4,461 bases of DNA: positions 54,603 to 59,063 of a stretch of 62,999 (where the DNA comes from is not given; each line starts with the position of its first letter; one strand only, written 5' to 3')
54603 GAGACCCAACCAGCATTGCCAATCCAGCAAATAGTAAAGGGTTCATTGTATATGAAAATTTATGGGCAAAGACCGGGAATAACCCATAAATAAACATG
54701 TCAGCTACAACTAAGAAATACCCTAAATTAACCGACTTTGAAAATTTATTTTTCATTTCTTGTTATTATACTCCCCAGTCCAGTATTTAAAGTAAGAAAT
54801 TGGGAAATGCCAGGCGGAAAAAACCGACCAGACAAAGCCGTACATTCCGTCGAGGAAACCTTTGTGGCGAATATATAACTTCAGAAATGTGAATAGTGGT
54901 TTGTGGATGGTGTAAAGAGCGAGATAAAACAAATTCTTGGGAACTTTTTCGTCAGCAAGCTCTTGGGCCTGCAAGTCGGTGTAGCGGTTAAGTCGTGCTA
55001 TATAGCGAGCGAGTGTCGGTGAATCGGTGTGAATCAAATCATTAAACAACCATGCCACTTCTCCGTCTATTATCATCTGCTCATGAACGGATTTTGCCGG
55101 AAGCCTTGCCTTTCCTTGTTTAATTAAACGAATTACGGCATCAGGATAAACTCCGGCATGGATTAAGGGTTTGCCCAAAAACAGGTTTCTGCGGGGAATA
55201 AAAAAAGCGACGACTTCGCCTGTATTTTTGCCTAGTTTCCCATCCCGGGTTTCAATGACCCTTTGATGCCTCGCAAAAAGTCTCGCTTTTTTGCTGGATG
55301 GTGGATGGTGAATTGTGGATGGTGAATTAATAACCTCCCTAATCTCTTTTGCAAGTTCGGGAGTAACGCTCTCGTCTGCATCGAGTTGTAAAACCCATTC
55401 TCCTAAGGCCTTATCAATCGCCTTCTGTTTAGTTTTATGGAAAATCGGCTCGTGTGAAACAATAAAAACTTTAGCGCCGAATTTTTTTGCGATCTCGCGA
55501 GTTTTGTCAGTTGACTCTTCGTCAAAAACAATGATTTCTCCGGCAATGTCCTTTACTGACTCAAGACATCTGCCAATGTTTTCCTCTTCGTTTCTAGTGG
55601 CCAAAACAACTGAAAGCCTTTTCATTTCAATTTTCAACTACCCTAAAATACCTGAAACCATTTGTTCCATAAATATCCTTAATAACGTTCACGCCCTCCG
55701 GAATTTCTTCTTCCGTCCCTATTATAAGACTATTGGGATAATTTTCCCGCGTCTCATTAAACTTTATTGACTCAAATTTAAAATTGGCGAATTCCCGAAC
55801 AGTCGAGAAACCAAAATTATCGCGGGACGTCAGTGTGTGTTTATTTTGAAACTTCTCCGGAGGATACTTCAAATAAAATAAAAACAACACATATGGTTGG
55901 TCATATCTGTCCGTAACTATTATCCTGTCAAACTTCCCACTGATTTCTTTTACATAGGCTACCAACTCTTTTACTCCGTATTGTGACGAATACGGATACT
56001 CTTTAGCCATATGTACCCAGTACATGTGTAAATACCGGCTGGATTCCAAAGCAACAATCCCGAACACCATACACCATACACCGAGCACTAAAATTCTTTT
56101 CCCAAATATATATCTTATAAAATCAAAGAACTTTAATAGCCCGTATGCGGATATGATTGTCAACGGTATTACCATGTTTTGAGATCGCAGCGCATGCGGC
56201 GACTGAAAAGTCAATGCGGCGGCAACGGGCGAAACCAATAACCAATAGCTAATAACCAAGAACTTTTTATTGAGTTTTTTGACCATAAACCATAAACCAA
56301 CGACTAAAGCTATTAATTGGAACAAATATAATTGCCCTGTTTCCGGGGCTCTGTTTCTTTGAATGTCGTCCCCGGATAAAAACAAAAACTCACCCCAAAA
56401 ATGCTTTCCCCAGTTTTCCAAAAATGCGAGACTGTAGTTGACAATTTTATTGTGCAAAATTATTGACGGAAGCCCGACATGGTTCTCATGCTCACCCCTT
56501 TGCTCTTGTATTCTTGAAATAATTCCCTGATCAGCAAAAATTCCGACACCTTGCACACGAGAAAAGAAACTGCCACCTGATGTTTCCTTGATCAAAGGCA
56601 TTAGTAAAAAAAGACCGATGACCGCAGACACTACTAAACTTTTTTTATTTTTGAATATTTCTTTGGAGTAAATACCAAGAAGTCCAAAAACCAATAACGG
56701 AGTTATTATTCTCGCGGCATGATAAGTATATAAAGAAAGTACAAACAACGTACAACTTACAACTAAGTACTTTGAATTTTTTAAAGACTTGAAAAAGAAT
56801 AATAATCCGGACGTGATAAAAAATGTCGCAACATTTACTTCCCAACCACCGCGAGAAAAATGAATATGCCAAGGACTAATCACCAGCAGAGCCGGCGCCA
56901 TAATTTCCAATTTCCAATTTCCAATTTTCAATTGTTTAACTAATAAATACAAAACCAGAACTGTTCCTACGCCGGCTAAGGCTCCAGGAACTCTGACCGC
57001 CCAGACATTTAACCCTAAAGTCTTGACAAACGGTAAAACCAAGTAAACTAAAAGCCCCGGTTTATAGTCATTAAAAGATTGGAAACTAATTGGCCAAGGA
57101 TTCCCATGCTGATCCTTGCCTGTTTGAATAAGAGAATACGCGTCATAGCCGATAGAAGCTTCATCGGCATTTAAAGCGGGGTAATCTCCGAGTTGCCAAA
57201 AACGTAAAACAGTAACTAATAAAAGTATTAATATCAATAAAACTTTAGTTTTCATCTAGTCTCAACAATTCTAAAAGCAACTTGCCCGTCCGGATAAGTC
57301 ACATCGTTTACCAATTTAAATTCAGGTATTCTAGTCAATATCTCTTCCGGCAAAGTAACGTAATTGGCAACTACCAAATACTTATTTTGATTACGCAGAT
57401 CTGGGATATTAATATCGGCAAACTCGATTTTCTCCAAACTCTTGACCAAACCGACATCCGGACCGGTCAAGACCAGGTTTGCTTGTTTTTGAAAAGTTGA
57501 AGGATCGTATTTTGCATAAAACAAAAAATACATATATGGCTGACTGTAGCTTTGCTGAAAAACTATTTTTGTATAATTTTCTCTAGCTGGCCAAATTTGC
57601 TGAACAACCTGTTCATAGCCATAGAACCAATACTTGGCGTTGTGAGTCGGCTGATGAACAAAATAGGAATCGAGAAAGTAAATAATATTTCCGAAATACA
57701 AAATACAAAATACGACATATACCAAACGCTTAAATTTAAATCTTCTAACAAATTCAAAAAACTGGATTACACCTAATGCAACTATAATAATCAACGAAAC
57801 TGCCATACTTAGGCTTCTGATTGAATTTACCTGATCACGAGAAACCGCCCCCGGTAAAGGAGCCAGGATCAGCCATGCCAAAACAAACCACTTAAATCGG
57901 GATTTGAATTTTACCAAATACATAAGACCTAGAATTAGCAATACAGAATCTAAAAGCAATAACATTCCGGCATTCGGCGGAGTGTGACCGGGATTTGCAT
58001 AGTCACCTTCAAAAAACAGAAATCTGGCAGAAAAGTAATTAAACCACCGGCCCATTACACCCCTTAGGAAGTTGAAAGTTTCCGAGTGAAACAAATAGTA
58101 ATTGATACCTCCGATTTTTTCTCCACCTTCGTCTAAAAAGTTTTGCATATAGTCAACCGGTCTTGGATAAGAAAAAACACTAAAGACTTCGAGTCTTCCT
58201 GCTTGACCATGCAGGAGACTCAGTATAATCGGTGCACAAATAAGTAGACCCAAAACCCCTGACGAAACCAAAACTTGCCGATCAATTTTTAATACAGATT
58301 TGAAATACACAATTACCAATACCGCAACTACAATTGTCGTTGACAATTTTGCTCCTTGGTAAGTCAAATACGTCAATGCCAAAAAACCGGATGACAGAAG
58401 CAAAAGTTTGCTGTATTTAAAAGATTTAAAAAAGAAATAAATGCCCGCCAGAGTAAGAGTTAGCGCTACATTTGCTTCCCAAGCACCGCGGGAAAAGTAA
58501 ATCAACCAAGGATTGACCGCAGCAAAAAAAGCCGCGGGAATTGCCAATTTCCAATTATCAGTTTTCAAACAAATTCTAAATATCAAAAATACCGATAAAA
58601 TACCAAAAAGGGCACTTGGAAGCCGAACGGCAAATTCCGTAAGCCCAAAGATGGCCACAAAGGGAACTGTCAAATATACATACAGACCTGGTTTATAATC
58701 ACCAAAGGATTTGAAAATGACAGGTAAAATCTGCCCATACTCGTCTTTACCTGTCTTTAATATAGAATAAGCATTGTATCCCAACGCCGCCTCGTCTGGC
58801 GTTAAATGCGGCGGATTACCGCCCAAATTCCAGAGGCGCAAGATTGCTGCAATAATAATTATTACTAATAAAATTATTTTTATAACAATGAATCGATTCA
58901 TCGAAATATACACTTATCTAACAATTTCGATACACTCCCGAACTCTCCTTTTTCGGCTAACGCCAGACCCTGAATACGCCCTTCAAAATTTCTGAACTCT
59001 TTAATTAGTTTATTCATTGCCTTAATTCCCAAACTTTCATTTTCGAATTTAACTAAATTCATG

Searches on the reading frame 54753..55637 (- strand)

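Call 25: search_protein_families(library=pfam, proteins=[window:54753-55637:-], max_evalue=0.001)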
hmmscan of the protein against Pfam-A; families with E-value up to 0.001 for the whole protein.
window:54753-55637:- (294 aa): 2 families
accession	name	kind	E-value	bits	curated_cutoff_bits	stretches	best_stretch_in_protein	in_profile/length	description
PF00535.33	Glycos_transf_2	-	1.8e-17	64.2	23.3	1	9-125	1-128/168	Glycosyl transferase family 2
PF13704.12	Glyco_tranf_2_4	-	5.2e-07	30.5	27.5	1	15-94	1-87/98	Glycosyl transferase family 2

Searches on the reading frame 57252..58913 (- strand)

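Call 25: search_protein_families(library=pfam, proteins=[window:57252-58913:-], max_evalue=0.001)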
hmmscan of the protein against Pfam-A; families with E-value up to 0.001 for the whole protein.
window:57252-58913:- (553 aa): 1 family
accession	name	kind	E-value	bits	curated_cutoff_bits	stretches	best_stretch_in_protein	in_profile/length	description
PF13231.12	PMT_2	-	6.7e-06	26.8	26.1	1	75-230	3-158/160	Dolichyl-phosphate-mannose-protein mannosyltransferase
